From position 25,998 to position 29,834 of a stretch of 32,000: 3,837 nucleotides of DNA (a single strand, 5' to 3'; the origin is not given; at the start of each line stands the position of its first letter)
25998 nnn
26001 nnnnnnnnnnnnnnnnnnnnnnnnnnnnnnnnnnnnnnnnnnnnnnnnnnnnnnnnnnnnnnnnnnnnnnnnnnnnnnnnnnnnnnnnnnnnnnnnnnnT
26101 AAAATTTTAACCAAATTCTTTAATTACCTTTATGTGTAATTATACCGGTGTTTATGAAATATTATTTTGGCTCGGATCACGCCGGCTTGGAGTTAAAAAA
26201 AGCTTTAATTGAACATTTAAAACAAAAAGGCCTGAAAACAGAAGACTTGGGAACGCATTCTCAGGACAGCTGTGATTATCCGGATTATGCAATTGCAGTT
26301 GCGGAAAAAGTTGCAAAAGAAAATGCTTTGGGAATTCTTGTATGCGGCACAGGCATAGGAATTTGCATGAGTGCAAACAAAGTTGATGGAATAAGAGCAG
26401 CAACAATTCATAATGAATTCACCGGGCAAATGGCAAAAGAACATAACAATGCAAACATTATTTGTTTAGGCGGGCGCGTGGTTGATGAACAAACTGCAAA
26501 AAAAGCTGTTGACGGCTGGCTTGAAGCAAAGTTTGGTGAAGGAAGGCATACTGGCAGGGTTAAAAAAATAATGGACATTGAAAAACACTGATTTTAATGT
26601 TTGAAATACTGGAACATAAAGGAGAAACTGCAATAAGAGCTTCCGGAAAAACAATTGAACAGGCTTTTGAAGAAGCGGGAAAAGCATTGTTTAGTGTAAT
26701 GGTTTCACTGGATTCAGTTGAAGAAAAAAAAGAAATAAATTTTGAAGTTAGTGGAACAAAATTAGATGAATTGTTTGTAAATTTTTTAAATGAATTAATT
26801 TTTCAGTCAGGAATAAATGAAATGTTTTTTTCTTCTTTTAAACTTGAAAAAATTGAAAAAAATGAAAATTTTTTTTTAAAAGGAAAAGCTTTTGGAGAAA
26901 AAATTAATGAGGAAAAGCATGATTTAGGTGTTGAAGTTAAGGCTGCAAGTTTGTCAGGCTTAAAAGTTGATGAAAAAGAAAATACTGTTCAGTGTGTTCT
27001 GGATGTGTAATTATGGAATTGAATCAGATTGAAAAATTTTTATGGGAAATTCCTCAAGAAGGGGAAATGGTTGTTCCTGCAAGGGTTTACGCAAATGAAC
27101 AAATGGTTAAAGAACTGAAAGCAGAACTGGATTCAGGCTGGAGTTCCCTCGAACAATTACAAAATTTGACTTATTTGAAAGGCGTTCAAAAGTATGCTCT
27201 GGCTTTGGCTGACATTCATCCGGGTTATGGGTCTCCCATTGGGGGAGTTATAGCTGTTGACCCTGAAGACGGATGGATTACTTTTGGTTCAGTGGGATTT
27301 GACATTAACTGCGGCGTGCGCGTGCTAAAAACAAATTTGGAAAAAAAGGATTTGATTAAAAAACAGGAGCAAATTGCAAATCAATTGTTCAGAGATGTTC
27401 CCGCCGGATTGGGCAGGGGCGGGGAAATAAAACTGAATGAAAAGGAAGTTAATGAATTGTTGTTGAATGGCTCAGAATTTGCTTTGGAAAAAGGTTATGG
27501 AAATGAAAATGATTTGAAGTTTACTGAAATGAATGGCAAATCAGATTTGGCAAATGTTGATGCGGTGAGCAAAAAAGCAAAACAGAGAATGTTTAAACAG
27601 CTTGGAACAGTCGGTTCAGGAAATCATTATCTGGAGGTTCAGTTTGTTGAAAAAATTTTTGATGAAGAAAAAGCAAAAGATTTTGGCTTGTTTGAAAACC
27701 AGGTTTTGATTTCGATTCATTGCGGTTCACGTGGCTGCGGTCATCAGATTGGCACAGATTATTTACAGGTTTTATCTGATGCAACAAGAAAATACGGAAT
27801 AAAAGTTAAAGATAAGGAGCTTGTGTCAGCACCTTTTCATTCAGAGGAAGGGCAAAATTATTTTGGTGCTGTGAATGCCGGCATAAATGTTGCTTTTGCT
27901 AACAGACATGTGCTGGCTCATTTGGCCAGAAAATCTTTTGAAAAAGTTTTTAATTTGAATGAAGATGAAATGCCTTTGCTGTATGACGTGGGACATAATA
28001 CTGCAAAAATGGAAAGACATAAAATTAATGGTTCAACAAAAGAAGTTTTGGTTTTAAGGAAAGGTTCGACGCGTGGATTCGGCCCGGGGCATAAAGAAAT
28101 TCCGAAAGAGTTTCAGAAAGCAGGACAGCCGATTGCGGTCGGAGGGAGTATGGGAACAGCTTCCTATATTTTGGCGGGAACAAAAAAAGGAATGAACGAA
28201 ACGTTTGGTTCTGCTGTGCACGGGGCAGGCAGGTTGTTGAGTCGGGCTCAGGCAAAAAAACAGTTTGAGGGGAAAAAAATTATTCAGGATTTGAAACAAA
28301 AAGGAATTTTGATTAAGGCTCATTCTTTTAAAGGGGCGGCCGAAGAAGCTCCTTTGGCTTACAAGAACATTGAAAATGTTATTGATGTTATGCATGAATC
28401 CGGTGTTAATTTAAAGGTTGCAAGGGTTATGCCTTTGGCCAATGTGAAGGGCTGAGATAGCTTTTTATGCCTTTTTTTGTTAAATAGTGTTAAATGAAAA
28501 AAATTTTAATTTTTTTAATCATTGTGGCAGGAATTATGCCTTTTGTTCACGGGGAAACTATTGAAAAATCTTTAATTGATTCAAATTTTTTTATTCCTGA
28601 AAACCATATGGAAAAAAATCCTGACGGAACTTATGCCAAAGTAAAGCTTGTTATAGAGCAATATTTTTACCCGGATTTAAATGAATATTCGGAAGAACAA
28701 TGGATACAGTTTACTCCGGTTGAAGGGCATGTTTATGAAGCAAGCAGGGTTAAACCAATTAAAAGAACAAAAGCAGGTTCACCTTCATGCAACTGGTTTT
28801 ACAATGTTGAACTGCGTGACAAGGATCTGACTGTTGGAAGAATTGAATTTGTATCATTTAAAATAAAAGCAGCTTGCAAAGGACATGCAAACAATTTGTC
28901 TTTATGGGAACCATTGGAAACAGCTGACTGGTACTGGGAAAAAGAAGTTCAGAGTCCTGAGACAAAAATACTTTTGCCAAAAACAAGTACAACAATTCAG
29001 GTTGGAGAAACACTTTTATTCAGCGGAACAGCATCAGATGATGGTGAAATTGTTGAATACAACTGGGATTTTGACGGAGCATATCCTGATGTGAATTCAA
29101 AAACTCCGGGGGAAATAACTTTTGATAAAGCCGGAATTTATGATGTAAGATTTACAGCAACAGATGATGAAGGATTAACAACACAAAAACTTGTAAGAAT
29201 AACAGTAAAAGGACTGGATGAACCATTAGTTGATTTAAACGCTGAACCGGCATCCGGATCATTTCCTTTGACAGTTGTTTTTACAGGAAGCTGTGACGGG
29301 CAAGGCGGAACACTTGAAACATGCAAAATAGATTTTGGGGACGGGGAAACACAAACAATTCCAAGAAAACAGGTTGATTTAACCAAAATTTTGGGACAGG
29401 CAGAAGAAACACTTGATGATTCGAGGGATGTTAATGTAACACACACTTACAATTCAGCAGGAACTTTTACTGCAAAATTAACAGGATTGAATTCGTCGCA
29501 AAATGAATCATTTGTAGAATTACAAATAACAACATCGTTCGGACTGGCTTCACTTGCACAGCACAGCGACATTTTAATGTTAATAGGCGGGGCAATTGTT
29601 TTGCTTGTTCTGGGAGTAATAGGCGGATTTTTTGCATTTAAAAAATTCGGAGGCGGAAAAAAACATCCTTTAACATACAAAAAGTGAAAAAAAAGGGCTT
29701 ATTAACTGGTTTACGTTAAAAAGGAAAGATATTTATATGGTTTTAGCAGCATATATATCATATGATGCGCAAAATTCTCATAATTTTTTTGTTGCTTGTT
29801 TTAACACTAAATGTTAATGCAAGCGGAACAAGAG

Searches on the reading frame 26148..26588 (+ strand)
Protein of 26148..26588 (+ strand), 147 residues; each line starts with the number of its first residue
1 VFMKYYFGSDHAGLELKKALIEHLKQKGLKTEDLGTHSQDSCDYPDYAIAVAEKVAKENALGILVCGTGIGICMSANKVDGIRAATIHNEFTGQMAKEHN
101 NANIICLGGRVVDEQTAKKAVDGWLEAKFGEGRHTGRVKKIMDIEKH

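Call 59: search_protein_families(library=pfam, proteins=[window:26148-26588:+], max_evalue=0.00001)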
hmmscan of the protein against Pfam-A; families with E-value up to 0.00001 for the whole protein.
window:26148-26588:+ (147 aa): 1 family
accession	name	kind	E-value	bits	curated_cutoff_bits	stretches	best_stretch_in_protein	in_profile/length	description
PF02502.23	LacAB_rpiB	-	3.1e-56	189.6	24.7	1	7-141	3-138/138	Ribose/Galactose Isomerase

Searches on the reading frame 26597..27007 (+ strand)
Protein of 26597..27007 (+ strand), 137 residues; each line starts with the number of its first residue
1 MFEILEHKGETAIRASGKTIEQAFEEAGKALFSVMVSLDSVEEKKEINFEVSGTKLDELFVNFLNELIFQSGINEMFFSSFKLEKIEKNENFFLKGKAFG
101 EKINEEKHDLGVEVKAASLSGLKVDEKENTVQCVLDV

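Call 59: search_protein_families(library=pfam, proteins=[window:26597-27007:+], max_evalue=0.00001)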
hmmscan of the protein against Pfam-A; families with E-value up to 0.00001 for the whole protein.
window:26597-27007:+ (137 aa): 1 family
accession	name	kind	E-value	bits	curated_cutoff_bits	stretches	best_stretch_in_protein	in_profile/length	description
PF01951.21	Archease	-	2.7e-35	122.1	25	1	2-137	1-136/136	Archease protein family (MTH1598/TM1083)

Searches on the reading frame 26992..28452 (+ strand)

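Call 59: search_protein_families(library=pfam, proteins=[window:26992-28452:+], max_evalue=0.00001)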
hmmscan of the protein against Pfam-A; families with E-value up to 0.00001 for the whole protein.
window:26992-28452:+ (487 aa): 1 family
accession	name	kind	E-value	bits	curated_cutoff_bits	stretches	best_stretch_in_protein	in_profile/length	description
PF01139.22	RtcB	-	8.7e-153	510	27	1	55-487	1-426/426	tRNA-splicing ligase RtcB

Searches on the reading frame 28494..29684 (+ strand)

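Call 79: search_protein_families(library=pfam, proteins=[window:28494-29684:+], max_evalue=0.05)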
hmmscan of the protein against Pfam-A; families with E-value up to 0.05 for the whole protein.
window:28494-29684:+ (397 aa): 6 families
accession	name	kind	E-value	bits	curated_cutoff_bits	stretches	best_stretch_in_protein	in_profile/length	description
PF18911.6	PKD_4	-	1.9e-18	66.7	27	2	164-238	10-85/85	PKD domain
PF00801.26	PKD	-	1e-17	64.3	23.5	2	165-233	8-76/80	PKD domain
PF17957.7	Big_7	-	2.8e-05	25.1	24.1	1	155-224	1-60/70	Bacterial Ig domain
PF22352.2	K319L-like_PKD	-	0.00024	21.5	27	1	166-238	5-84/84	K319L-like, PKD domain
PF15418.12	DUF4625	-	0.017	15.8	27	0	151-197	10-60/131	Domain of unknown function (DUF4625)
PF16403.11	Bact_surface_Ig-like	-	0.048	14.2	27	0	203-232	36-65/71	Bacterial surface protein, Ig-like domain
